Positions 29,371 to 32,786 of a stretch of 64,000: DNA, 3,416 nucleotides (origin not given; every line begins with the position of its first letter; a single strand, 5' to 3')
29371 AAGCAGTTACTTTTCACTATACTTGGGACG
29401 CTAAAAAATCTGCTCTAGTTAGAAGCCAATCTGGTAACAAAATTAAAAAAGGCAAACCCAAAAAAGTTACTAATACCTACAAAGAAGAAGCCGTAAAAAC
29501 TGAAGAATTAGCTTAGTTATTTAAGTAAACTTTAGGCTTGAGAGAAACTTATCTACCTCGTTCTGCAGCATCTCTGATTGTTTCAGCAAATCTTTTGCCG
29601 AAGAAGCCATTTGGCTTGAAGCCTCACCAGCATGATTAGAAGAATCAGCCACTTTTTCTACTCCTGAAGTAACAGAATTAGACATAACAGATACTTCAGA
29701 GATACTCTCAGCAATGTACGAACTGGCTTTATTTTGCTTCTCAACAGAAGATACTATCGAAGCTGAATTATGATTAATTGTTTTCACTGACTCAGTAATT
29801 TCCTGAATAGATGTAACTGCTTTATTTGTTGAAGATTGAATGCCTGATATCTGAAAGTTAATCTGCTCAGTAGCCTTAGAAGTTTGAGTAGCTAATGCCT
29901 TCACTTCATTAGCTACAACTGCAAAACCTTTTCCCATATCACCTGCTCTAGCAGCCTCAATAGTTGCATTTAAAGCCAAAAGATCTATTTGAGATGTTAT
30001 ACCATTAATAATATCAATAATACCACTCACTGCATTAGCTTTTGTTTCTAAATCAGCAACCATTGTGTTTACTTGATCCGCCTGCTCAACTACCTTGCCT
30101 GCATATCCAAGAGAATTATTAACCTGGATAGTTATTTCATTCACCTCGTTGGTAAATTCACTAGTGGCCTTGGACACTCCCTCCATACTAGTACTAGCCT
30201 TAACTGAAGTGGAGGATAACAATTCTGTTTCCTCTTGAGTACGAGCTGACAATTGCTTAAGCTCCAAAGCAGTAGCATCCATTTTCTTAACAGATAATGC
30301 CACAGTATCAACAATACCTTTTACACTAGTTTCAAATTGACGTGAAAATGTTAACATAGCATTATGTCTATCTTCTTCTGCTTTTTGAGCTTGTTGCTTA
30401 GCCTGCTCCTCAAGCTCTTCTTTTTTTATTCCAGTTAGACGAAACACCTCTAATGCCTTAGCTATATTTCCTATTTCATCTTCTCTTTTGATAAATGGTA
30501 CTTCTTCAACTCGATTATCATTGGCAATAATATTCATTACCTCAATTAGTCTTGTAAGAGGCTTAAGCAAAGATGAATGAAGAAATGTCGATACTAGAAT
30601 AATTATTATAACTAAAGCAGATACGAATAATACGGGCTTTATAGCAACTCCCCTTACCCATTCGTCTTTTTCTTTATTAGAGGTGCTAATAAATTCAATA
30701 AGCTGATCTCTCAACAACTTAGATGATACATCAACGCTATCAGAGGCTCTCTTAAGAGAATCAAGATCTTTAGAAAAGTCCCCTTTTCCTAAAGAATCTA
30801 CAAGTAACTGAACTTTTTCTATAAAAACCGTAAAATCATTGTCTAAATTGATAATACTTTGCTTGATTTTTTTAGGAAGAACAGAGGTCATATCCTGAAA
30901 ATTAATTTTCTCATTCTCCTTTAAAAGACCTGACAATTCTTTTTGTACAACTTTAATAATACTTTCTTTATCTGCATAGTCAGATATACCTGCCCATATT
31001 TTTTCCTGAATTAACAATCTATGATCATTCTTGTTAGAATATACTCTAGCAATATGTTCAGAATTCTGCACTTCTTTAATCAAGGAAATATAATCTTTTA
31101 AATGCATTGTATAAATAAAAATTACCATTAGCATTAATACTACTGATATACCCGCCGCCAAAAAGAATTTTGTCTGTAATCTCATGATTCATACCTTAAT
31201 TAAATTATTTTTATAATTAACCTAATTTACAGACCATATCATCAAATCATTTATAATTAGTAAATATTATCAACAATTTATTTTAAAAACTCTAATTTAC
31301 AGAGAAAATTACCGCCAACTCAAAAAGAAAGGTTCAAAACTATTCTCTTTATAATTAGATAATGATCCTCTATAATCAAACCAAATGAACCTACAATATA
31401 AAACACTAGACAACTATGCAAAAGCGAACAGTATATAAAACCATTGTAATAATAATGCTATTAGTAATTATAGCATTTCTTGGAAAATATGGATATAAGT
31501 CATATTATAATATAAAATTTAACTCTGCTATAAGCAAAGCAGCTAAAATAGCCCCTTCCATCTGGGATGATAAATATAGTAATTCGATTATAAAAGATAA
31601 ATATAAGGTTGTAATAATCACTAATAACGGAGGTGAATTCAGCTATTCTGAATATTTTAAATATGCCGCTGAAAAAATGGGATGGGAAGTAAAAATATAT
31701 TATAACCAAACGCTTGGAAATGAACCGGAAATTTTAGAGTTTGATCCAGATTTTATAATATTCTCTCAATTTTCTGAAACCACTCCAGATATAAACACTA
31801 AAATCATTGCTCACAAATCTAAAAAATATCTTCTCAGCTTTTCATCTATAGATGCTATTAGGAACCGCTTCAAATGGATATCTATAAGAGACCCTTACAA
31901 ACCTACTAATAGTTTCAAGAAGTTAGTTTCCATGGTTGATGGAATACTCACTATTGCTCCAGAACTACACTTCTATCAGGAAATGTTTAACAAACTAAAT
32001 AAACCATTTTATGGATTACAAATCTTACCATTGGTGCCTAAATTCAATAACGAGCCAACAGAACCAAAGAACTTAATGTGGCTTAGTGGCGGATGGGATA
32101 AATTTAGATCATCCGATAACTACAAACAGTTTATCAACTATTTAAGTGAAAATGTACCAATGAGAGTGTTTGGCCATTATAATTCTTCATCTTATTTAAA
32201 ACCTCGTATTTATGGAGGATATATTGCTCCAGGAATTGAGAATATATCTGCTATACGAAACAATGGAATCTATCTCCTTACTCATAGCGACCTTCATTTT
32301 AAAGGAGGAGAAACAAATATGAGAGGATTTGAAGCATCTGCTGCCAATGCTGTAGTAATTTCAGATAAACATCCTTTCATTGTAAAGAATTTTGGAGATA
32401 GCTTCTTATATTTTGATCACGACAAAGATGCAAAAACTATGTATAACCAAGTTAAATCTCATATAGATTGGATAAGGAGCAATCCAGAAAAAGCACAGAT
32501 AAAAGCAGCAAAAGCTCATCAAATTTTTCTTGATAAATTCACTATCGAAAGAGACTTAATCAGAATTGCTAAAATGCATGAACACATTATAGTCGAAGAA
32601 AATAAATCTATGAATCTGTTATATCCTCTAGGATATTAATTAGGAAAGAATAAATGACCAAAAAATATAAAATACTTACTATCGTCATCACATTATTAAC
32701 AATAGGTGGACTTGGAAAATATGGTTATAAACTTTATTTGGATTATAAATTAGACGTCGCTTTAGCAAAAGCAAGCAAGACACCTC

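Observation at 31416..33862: Tandem pair of diverged CgeB-like transferase paralogues with long perfectly identical DNA tracts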

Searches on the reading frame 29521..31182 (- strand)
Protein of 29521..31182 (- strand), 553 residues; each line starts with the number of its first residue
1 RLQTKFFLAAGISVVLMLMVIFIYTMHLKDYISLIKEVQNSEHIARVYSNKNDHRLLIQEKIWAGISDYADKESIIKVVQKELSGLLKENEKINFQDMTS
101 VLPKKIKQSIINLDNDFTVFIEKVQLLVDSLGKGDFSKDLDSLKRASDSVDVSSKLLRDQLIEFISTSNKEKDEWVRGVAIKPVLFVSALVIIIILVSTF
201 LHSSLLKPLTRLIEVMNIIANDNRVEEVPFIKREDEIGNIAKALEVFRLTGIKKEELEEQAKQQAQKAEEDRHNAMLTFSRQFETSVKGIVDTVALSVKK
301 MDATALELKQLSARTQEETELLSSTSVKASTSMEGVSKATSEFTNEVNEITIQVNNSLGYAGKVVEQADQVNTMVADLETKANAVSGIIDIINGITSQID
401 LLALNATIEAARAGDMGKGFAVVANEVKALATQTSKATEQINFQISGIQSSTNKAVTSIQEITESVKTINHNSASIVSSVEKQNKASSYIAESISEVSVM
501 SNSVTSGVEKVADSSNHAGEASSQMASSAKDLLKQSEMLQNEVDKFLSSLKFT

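Call 4: search_protein_families(library=pfam, proteins=[window:29521-31182:-], max_evalue=1)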
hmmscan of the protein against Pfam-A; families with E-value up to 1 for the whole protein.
window:29521-31182:- (553 aa): 3 families
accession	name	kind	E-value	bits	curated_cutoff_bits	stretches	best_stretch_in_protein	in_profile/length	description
PF00015.26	MCPsignal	-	3.3e-29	102.3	34.6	1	365-518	15-168/172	Methyl-accepting chemotaxis protein (MCP) signalling domain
PF00672.30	HAMP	-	9.4e-07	29.5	25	1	200-248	1-48/53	HAMP domain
PF06320.18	GCN5L1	-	0.52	11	23.9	1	424-485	53-113/114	GCN5-like protein 1 (GCN5L1)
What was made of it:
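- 29521..31185 (-): Divergent neighbour: methyl-accepting chemotaxis protein, 554 aa (HAMP + MCPsignal). Pfam (call 4).
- Checked: The divergent neighbour 29521..31185 (-) is an MCP with HAMP and MCPsignal domains (call 4).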

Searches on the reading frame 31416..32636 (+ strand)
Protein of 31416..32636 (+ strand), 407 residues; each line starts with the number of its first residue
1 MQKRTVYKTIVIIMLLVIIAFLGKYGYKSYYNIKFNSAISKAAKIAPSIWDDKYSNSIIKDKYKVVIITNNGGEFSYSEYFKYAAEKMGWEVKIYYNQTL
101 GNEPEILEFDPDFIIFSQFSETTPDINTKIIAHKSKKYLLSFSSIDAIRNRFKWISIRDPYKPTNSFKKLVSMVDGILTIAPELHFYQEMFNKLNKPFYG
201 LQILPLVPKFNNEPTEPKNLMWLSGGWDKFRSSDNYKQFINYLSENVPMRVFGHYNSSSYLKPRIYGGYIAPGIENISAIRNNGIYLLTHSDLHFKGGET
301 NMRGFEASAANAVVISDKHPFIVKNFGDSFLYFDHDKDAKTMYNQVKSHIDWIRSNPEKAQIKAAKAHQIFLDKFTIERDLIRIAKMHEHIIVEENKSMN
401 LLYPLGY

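Call 4: search_protein_families(library=pfam, proteins=[window:31416-32636:+], max_evalue=1)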
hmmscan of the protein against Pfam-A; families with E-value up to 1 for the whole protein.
window:31416-32636:+ (407 aa): 2 families
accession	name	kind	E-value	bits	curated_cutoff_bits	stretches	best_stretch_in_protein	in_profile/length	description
PF13524.12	Glyco_trans_1_2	-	1.1e-05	25.9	25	1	242-379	8-137/144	Glycosyl transferase-like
PF18497.6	RNase_3_N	-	0.043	14.3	26.8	0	166-193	12-39/95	Ribonuclease III N-terminal domain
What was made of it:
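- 31416..32639 (+): Gene A, 407 aa: N-terminal membrane-anchor helix plus a GT-B glycosyltransferase (PF13524 C-terminal domain). PF13524 scores 25.9 bits against a cut-off of 25 (call 4).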

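Call 5: search_protein_families(library=ncbifam, proteins=[window:31416-32636:+], max_evalue=1)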
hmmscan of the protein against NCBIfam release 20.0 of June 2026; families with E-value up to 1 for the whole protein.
window:31416-32636:+ (407 aa): 2 families
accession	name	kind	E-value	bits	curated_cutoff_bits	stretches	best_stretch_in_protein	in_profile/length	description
NF004646.0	PRK05989.2-4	equivalog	0.033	11.5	1468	0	76-108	10-42/1277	cobaltochelatase subunit CobN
NF033880.1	Prli42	equivalog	0.91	9.4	27.5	0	1-20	1-20/31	stressosome-associated protein Prli42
